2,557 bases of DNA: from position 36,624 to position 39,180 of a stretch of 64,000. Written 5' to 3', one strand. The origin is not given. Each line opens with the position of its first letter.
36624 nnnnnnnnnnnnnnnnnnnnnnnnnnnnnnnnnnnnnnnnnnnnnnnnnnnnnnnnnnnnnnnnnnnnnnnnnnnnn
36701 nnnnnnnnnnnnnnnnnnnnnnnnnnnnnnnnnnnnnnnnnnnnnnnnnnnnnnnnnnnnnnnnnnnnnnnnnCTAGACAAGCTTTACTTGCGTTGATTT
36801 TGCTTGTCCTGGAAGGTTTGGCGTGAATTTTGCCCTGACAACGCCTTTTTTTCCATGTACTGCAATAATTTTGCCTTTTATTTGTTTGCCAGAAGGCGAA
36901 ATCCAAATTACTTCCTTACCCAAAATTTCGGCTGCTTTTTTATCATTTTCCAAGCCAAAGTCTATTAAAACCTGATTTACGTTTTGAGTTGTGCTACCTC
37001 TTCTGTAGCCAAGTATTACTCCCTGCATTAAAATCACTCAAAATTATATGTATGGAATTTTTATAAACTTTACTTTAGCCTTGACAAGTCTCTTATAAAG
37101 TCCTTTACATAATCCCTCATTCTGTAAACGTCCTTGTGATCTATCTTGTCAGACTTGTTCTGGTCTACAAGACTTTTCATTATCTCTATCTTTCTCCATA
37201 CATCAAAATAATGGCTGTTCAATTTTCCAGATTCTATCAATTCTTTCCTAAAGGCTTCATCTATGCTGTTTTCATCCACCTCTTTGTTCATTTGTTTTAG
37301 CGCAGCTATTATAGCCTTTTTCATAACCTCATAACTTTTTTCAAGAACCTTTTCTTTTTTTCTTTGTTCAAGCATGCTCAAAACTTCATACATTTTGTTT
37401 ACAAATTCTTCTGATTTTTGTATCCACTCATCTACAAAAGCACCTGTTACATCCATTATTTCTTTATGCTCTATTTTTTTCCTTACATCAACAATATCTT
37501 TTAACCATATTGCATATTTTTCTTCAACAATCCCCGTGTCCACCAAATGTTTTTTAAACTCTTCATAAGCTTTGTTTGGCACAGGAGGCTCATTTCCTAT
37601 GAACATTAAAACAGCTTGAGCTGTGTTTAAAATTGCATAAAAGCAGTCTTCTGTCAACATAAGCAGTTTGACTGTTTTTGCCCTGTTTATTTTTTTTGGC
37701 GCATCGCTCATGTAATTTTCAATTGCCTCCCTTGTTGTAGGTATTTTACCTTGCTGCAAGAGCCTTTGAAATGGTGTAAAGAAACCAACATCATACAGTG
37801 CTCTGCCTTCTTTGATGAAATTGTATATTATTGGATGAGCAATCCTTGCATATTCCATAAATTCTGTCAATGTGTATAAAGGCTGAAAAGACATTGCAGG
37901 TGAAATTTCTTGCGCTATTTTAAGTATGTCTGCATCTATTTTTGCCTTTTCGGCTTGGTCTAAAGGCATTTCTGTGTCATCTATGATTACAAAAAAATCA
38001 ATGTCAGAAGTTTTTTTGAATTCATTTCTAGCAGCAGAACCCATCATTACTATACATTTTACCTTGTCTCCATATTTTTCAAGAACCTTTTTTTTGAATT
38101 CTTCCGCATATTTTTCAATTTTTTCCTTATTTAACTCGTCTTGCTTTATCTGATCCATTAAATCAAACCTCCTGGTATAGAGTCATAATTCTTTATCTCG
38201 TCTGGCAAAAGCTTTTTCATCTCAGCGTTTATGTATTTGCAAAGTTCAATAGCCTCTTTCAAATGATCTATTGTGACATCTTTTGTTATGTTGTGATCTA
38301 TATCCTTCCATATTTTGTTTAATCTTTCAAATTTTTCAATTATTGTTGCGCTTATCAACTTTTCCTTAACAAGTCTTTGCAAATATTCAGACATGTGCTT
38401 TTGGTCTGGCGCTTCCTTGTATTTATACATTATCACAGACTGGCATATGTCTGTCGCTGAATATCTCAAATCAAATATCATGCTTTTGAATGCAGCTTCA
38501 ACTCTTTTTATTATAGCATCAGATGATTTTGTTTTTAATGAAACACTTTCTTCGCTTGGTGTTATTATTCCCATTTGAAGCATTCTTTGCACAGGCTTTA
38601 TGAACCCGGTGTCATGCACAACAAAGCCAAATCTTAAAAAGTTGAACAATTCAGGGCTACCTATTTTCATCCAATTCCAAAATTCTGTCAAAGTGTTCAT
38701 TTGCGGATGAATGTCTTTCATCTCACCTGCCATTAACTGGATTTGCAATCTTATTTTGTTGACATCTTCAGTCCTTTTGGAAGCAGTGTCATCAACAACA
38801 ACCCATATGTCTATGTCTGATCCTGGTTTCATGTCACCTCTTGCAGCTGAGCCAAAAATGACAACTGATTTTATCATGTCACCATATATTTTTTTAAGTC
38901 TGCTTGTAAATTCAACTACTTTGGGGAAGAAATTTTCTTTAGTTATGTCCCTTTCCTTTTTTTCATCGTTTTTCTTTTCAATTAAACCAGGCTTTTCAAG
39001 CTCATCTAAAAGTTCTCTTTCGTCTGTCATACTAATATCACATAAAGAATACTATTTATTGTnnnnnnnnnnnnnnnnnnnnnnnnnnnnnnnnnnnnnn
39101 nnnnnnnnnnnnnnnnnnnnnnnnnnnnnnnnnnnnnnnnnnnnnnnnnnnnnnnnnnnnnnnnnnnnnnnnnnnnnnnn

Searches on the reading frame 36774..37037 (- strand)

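Call 3: search_protein_families(library=pfam, proteins=[window:36774-37037:-], max_evalue=1)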
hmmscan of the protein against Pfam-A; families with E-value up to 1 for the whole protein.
window:36774-37037:- (87 aa): 1 family
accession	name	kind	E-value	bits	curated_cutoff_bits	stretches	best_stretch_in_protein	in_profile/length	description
PF01247.24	Ribosomal_L35Ae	-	1e-16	61.3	27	1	4-85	3-93/95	Ribosomal protein L35Ae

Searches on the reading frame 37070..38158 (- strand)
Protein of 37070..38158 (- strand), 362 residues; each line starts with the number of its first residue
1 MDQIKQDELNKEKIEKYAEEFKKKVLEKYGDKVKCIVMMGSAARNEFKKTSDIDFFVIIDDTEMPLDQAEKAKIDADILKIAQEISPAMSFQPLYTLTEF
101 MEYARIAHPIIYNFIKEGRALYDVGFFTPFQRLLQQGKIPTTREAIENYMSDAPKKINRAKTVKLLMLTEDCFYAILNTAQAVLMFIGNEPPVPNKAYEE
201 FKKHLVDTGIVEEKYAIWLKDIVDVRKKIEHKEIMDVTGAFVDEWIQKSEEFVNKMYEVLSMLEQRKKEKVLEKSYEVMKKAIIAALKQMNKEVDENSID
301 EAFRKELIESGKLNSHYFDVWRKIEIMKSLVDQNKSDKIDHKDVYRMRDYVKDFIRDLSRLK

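Call 3: search_protein_families(library=pfam, proteins=[window:37070-38158:-], max_evalue=1)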
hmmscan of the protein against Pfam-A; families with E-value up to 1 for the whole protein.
window:37070-38158:- (362 aa): 11 families
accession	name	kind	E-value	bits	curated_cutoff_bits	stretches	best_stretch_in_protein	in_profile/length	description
PF01909.29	NTP_transf_2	-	1.1e-09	39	21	1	19-83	2-66/93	Nucleotidyltransferase domain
PF18765.7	Polbeta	-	1.4e-08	35.2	26.9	1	23-123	4-89/93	Polymerase beta, Nucleotidyltransferase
PF03445.19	DUF294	-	0.00016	22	21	1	13-84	31-93/138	Putative nucleotidyltransferase DUF294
PF22600.2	MTPAP-like_central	-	0.0027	18.2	27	1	2-83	10-85/139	Poly(A) RNA polymerase, mitochondrial-like, central palm domain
PF12633.13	Adenyl_cycl_N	-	0.0086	16.5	27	1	7-70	64-128/199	Adenylate cyclase NT domain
PF18383.6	IFT81_CH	-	0.0089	16.8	27.4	1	248-313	28-94/124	Intraflagellar transport 81 calponin homology domain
PF22278.2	DUF6958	-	0.012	16.4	27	1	258-307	3-52/90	Family of unknown function (DUF6958)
PF12422.13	Condensin2nSMC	-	0.066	13.7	27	1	215-299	56-138/149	Condensin II non structural maintenance of chromosomes subunit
PF18114.7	Suv3_N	-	0.1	13.2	24.2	0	195-230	58-93/116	Suv3 helical N-terminal domain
PF12986.12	DUF3870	-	0.12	13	22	1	231-292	31-91/94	Domain of unknown function (DUF3870)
PF21230.3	Nakanori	-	0.36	11.1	27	0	301-340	109-148/160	Nakanori-like protein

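Call 4: search_protein_families(library=ncbifam, proteins=[window:37070-38158:-], max_evalue=1)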
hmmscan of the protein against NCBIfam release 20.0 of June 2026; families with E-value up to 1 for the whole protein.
window:37070-38158:- (362 aa): 10 families
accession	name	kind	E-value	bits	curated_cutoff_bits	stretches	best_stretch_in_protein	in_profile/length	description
NF012212.1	ANT_9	subfamily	3.6e-07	29.7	340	1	14-115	2-101/249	aminoglycoside nucleotidyltransferase ANT(9)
NF033061.1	ANT_4p_I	equivalog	7.7e-06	25.7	350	1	10-67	7-64/253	ANT(4')-I family aminoglycoside nucleotidyltransferase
NF047752.1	MntA_antitoxin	equivalog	2.1e-05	24.3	60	1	32-80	6-51/106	type VII toxin-antitoxin system MntA family adenylyltransferase antitoxin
NF000181.1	ANT_4p_Ia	exception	3.9e-05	23.2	500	1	11-63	9-61/253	aminoglycoside O-nucleotidyltransferase ANT(4')-Ia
NF051895.1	anti_phage_HalB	equivalog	0.00019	21.1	190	1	36-64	2-30/211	anti-phage Hailong system nucleotidyltransferase HalB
NF010309.0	PRK13746.1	subfamily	0.0025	17.2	193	1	12-83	7-75/263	aminoglycoside adenylyltransferase family protein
NF000079.1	ANT_4p_Ib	exception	0.0043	16.7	500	1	11-69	12-69/256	aminoglycoside O-nucleotidyltransferase ANT(4')-Ib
NF012135.0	ANT_3pp_9_crypt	exception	0.01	15.4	560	1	25-82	20-74/262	cryptic aminoglycoside nucleotidyltransferase ANT(3'')/ANT(9)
NF028535.0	ANT_4p_II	subfamily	0.026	13.8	350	1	24-63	11-49/251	ANT(4')-II family aminoglycoside nucleotidyltransferase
NF053581.1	ANT_3pp_Ic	exception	0.075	12.5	545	1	23-83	18-75/265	aminoglycoside nucleotidyltransferase ANT(3'')-Ic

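Call 56: search_solved_structures(query=A5, max_evalue=1)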
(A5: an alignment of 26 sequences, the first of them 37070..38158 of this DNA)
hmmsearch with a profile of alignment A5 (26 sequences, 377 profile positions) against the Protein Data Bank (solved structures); distinct sequences matched with E-value up to 1: 175 (the best 60 are shown).
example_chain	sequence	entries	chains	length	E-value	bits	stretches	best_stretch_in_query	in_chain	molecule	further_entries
6p01_A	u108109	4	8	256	5.8e-09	38.9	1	15-75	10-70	Kanamycin nucleotidyltransferase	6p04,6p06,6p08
6nlt_A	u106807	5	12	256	3.5e-08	36.3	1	15-75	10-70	Kanamycin nucleotidyltransferase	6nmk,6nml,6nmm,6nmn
6un8_A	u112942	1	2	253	4.1e-08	36.1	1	16-75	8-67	Aminoglycoside NucleotidylTransferase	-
1kan_A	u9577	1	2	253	4.4e-08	36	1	16-75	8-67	KANAMYCIN NUCLEOTIDYLTRANSFERASE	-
1kny_A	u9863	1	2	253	4.7e-08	35.9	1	16-75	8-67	KANAMYCIN NUCLEOTIDYLTRANSFERASE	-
9xbd_E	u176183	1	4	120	3.5e-05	26.4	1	11-71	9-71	Nucleotidyltransferase domain-containing protein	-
6v47_B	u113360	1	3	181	0.0039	19.7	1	294-367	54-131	Hemagglutinin HA2 chain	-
6sxj_A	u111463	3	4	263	0.0041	19.6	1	21-98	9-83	Streptomycin 3''-adenylyltransferase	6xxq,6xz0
9j5l_2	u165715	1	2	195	0.018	17.5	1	294-369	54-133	Designed influenza hemagglutinin stem #219 HA2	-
9mtg_B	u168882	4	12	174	0.02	17.4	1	278-369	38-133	Hemagglutinin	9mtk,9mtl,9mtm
7x6o_B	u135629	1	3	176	0.021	17.3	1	278-369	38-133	Hemagglutinin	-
5gjt_B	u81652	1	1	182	0.022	17.2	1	278-369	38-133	Hemagglutinin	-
4lxv_B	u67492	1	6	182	0.022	17.2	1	278-369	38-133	Hemagglutinin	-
9n5z_F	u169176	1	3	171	0.03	16.8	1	278-369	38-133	Hemagglutinin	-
7t3d_B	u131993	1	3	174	0.032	16.7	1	278-369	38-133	Hemagglutinin HA2 chain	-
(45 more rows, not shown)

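Call 68: search_protein_families(library=padloc, proteins=[window:37070-38158:-], max_evalue=0.1)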
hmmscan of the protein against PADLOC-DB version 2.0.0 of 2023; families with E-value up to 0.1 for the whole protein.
window:37070-38158:- (362 aa): 12 families
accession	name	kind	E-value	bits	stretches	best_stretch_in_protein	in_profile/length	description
PDLC04903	PDC-S09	-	1.2e-14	52.5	1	11-119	4-106/108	-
PDLC04906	PDC-S09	-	2.7e-07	28.9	1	10-68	3-59/98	-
PDLC04778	PDC-M70A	-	7.9e-07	26.7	1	18-75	33-89/355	-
PDLC04904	PDC-S09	-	4.3e-06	24.9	1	11-70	6-62/104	-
PDLC04907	PDC-S09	-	8.7e-06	23.8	1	11-66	7-60/114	-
PDLC04902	PDC-S09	-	1.9e-05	22.9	1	23-64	13-52/97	-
PDLC04368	PDC-M05A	-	6.6e-05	20.8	1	23-64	97-138/201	-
PDLC04369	PDC-M05A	-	0.00058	17.5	1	23-60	93-130/201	-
PDLC02073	Cas2_II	-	0.0031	16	0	196-220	23-47/49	-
PDLC01576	Csm2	-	0.0053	15.3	1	250-285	49-83/87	CAS-III-A; effector_SS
PDLC01591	Cas2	-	0.011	14.1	0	195-274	17-94/101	"CAS-I,CAS-II,CAS-III,CAS-IV,CAS-V,CAS-VI; acquisition_2"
PDLC02071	Cas2_II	-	0.016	13.3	1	195-226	12-43/97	-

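Call 76: search_protein_families(library=pfam, alignment_id=A5, max_evalue=1)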
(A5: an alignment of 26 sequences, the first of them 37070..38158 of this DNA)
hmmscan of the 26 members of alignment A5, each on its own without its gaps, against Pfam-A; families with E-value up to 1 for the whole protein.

A. member 1, window:37070-38158:- (362 aa): 11 families
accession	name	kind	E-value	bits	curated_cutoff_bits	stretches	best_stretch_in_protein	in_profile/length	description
PF01909.29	NTP_transf_2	-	1.1e-09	39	21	1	19-83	2-66/93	Nucleotidyltransferase domain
PF18765.7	Polbeta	-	1.4e-08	35.2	26.9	1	23-123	4-89/93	Polymerase beta, Nucleotidyltransferase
PF03445.19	DUF294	-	0.00016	22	21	1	13-84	31-93/138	Putative nucleotidyltransferase DUF294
PF22600.2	MTPAP-like_central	-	0.0027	18.2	27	1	2-83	10-85/139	Poly(A) RNA polymerase, mitochondrial-like, central palm domain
PF12633.13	Adenyl_cycl_N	-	0.0086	16.5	27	1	7-70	64-128/199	Adenylate cyclase NT domain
PF18383.6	IFT81_CH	-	0.0089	16.8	27.4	1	248-313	28-94/124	Intraflagellar transport 81 calponin homology domain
PF22278.2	DUF6958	-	0.012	16.4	27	1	258-307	3-52/90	Family of unknown function (DUF6958)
PF12422.13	Condensin2nSMC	-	0.066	13.7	27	1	215-299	56-138/149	Condensin II non structural maintenance of chromosomes subunit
PF18114.7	Suv3_N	-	0.1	13.2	24.2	0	195-230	58-93/116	Suv3 helical N-terminal domain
PF12986.12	DUF3870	-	0.12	13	22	1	231-292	31-91/94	Domain of unknown function (DUF3870)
PF21230.3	Nakanori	-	0.36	11.1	27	0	301-340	109-148/160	Nakanori-like protein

B. families by the number of members that match (of 26 scanned): 67 families (the first 25 are shown)
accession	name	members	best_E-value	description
PF01909.29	NTP_transf_2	26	1.3e-12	Nucleotidyltransferase domain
PF18765.7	Polbeta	26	1.2e-09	Polymerase beta, Nucleotidyltransferase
PF03445.19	DUF294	26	1.5e-06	Putative nucleotidyltransferase DUF294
PF22600.2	MTPAP-like_central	26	1.5e-06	Poly(A) RNA polymerase, mitochondrial-like, central palm domain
PF12633.13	Adenyl_cycl_N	26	0.00049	Adenylate cyclase NT domain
PF01934.22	HepT-like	13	0.00021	Ribonuclease HepT-like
PF15112.11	DUF4559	5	0.0034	Domain of unknown function (DUF4559)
PF14792.12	DNA_pol_B_palm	5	0.0056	DNA polymerase beta palm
PF21554.2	CCC_C_2nd_pro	4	0.056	Prokaryotic cation-chloride cotransporter, C-terminal domain, 2nd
PF01467.32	CTP_transf_like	3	0.021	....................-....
PF17637.8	DUF5516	3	0.049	Family of unknown function (DUF5516)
PF17930.7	LpxI_N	3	0.26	LpxI N-terminal domain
PF11554.13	DUF3232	2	0.0049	Protein of unknown function (DUF3232)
PF18383.6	IFT81_CH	2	0.0089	Intraflagellar transport 81 calponin homology domain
PF22014.2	DUF6932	2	0.03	Family of unknown function (DUF6932)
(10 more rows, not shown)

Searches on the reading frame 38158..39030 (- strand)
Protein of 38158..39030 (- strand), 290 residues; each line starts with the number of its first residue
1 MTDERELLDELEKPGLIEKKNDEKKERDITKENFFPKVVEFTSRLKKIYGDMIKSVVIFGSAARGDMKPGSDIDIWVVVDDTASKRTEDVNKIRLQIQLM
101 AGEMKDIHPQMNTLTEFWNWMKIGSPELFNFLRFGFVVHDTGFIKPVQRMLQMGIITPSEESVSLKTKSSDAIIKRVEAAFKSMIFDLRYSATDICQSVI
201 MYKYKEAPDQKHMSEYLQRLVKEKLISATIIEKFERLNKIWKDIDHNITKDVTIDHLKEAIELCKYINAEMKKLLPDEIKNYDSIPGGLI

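Call 3: search_protein_families(library=pfam, proteins=[window:38158-39030:-], max_evalue=1)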
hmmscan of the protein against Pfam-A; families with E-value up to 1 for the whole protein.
window:38158-39030:- (290 aa): 9 families
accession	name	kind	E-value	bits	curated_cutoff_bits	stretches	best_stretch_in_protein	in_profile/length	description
PF01909.29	NTP_transf_2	-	1.9e-12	47.8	21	1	43-114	6-74/93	Nucleotidyltransferase domain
PF18765.7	Polbeta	-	1.2e-09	38.7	26.9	1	52-97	12-55/93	Polymerase beta, Nucleotidyltransferase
PF22600.2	MTPAP-like_central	-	0.00022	21.7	27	1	41-94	25-81/139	Poly(A) RNA polymerase, mitochondrial-like, central palm domain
PF12633.13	Adenyl_cycl_N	-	0.014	15.8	27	1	47-87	86-126/199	Adenylate cyclase NT domain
PF20750.3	PAP_NTPase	-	0.049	14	27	1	4-105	19-124/194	Poly(A) polymerase nucleotidyltransferase domain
PF09079.17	Cdc6_C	-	0.079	13.4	25.1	0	206-249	48-93/96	CDC6, C terminal winged helix domain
PF03445.19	DUF294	-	0.098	13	21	1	55-88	51-85/138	Putative nucleotidyltransferase DUF294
PF14307.12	Glyco_tran_WbsX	-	0.15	12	25.1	1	179-254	141-215/350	Glycosyltransferase WbsX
PF05168.19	HEPN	-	0.17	12.5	22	1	183-270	26-113/117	HEPN domain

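Call 4: search_protein_families(library=ncbifam, proteins=[window:38158-39030:-], max_evalue=1)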
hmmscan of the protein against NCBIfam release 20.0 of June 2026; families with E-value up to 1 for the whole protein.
window:38158-39030:- (290 aa): 19 families
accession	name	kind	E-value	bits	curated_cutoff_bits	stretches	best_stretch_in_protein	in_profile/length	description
NF047752.1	MntA_antitoxin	equivalog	1e-07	31.8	60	1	53-101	7-53/106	type VII toxin-antitoxin system MntA family adenylyltransferase antitoxin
NF012212.1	ANT_9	subfamily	6.8e-07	28.8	340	1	39-93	7-63/249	aminoglycoside nucleotidyltransferase ANT(9)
NF033061.1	ANT_4p_I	equivalog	1.5e-06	28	350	1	28-85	5-62/253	ANT(4')-I family aminoglycoside nucleotidyltransferase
NF010309.0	PRK13746.1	subfamily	5.8e-06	25.8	193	1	37-85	12-60/263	aminoglycoside adenylyltransferase family protein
NF051895.1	anti_phage_HalB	equivalog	8.8e-06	25.5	190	1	57-92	3-37/211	anti-phage Hailong system nucleotidyltransferase HalB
NF000079.1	ANT_4p_Ib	exception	0.00011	21.9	500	1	38-84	18-64/256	aminoglycoside O-nucleotidyltransferase ANT(4')-Ib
NF033220.1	ANT_3pp_II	equivalog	0.00014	21.3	400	1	41-102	10-72/258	ANT(3'')-II family aminoglycoside nucleotidyltransferase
NF012157.0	ANT_3pp_I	equivalog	0.00029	20.2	375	1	43-83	12-52/256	AadA family aminoglycoside 3''-O-nucleotidyltransferase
NF012135.0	ANT_3pp_9_crypt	exception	0.00042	20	560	1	45-82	20-57/262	cryptic aminoglycoside nucleotidyltransferase ANT(3'')/ANT(9)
NF045909.1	ANT_9_Ic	equivalog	0.00065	19.1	505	1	45-88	19-62/259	aminoglycoside nucleotidyltransferase ANT(9)-Ic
NF000181.1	ANT_4p_Ia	exception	0.0014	18.1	500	1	30-80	8-58/253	aminoglycoside O-nucleotidyltransferase ANT(4')-Ia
NF051468.1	ANT_AadA37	exception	0.0015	17.6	550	1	38-81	16-59/265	ANT(3'')-I family aminoglycoside nucleotidyltransferase AadA37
NF053581.1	ANT_3pp_Ic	exception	0.0064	16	545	1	44-80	19-55/265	aminoglycoside nucleotidyltransferase ANT(3'')-Ic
NF006981.0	PRK09450.2-1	equivalog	0.013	14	802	1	26-83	84-143/638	class I adenylate cyclase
NF028535.0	ANT_4p_II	subfamily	0.014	14.7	350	1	39-82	6-48/251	ANT(4')-II family aminoglycoside nucleotidyltransferase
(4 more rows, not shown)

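Call 57: search_solved_structures(query=A4, max_evalue=1)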
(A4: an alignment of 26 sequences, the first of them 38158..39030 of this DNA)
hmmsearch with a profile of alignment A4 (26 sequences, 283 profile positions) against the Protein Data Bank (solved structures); distinct sequences matched with E-value up to 1: 25.
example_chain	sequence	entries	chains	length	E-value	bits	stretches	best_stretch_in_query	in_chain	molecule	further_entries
9xbd_E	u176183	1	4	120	0.00011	24.6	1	24-77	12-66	Nucleotidyltransferase domain-containing protein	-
6p01_A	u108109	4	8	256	0.0086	18.3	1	27-76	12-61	Kanamycin nucleotidyltransferase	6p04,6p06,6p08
2rff_A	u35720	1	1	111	0.015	17.5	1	47-75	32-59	Putative nucleotidyltransferase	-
6sxj_A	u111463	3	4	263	0.027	16.7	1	30-86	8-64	Streptomycin 3''-adenylyltransferase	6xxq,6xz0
6nlt_A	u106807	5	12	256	0.058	15.6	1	27-76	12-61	Kanamycin nucleotidyltransferase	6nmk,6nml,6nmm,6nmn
1kan_A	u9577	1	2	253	0.062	15.5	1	27-76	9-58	KANAMYCIN NUCLEOTIDYLTRANSFERASE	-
1kny_A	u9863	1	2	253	0.063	15.5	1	27-76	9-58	KANAMYCIN NUCLEOTIDYLTRANSFERASE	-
6un8_A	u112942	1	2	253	0.064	15.5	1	27-76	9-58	Aminoglycoside NucleotidylTransferase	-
9dbh_A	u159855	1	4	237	0.085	15.1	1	49-75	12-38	HalB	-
9dbj_A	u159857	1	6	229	0.091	15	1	49-75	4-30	HalB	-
4ebj_A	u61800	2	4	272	0.091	15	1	30-76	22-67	Aminoglycoside nucleotidyltransferase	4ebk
4gax_A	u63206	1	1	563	0.1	14.8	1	200-244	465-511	Amorpha-4,11-diene synthase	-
5yep_A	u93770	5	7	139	0.1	14.8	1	52-78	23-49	Toxin-antitoxin system antidote Mnt family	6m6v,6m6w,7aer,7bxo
4fjq_A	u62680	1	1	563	0.11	14.6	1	200-244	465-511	Amorpha-4,11-diene synthase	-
1wot_A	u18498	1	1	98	0.13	14.5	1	52-78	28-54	PUTATIVE MINIMAL NUCLEOTIDYLTRANSFERASE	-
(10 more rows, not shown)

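Call 68: search_protein_families(library=padloc, proteins=[window:38158-39030:-], max_evalue=0.1)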
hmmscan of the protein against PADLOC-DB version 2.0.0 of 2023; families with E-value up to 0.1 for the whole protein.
window:38158-39030:- (290 aa): 12 families
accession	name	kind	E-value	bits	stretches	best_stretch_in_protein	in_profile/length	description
PDLC04903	PDC-S09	-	1.4e-16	58.7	1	38-102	11-75/108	-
PDLC04907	PDC-S09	-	9.3e-08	30.2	1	38-88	14-62/114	-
PDLC04902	PDC-S09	-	2.7e-07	28.8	1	53-85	21-53/97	-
PDLC04904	PDC-S09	-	7.1e-07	27.4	1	53-86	25-56/104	-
PDLC04906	PDC-S09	-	2.4e-06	25.8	1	43-83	16-54/98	-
PDLC04368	PDC-M05A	-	3.1e-06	25.2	1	50-117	104-166/201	-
PDLC04778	PDC-M70A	-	7.9e-06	23.4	1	31-96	26-91/355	-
PDLC00769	Cyclase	-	1.4e-05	22.7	1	28-94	18-89/261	oligonucleotide-cyclase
PDLC04369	PDC-M05A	-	6e-05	20.7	1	44-84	94-134/201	-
PDLC04905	PDC-S09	-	0.00014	20.1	1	53-97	21-66/101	-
PDLC04372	PDC-M05A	-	0.0071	14.6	1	47-120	71-138/167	-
PDLC01546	Csx26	-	0.03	12.7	1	208-264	44-100/105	CAS-III-D; effector_UNK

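Call 77: search_protein_families(library=pfam, alignment_id=A4, max_evalue=1)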
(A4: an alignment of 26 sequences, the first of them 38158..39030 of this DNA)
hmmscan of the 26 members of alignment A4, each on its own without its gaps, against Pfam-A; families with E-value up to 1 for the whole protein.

A. member 1, window:38158-39030:- (290 aa): 9 families
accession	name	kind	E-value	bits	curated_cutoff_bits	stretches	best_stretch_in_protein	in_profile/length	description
PF01909.29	NTP_transf_2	-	1.9e-12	47.8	21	1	43-114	6-74/93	Nucleotidyltransferase domain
PF18765.7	Polbeta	-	1.2e-09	38.7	26.9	1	52-97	12-55/93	Polymerase beta, Nucleotidyltransferase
PF22600.2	MTPAP-like_central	-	0.00022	21.7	27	1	41-94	25-81/139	Poly(A) RNA polymerase, mitochondrial-like, central palm domain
PF12633.13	Adenyl_cycl_N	-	0.014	15.8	27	1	47-87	86-126/199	Adenylate cyclase NT domain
PF20750.3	PAP_NTPase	-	0.049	14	27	1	4-105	19-124/194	Poly(A) polymerase nucleotidyltransferase domain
PF09079.17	Cdc6_C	-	0.079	13.4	25.1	0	206-249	48-93/96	CDC6, C terminal winged helix domain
PF03445.19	DUF294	-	0.098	13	21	1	55-88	51-85/138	Putative nucleotidyltransferase DUF294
PF14307.12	Glyco_tran_WbsX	-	0.15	12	25.1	1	179-254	141-215/350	Glycosyltransferase WbsX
PF05168.19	HEPN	-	0.17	12.5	22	1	183-270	26-113/117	HEPN domain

B. families by the number of members that match (of 26 scanned): 51 families (the first 25 are shown)
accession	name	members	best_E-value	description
PF01909.29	NTP_transf_2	26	1.9e-12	Nucleotidyltransferase domain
PF18765.7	Polbeta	26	1.2e-09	Polymerase beta, Nucleotidyltransferase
PF22600.2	MTPAP-like_central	26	1.2e-06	Poly(A) RNA polymerase, mitochondrial-like, central palm domain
PF12633.13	Adenyl_cycl_N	24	0.00024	Adenylate cyclase NT domain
PF03445.19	DUF294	17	2.1e-05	Putative nucleotidyltransferase DUF294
PF05168.19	HEPN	16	0.001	HEPN domain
PF14307.12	Glyco_tran_WbsX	8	0.0043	Glycosyltransferase WbsX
PF00725.27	3HCDH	6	0.015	3-hydroxyacyl-CoA dehydrogenase, C-terminal domain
PF07528.20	DZF_N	4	0.078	DZF N-terminal domain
PF18402.7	Thioredoxin_14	3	0.029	Thioredoxin-like domain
PF12925.12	APP_E2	2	0.0061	E2 domain of amyloid precursor protein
PF18144.7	SMODS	2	0.045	Second Messenger Oligonucleotide or Dinucleotide Synthetase domain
PF19259.5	Ty3_capsid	2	0.081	Ty3 transposon capsid-like protein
PF22014.2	DUF6932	1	0.00017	Family of unknown function (DUF6932)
PF24894.1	Hexapep_GlmU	1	0.0046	GlmU-like, C-terminal hexapeptide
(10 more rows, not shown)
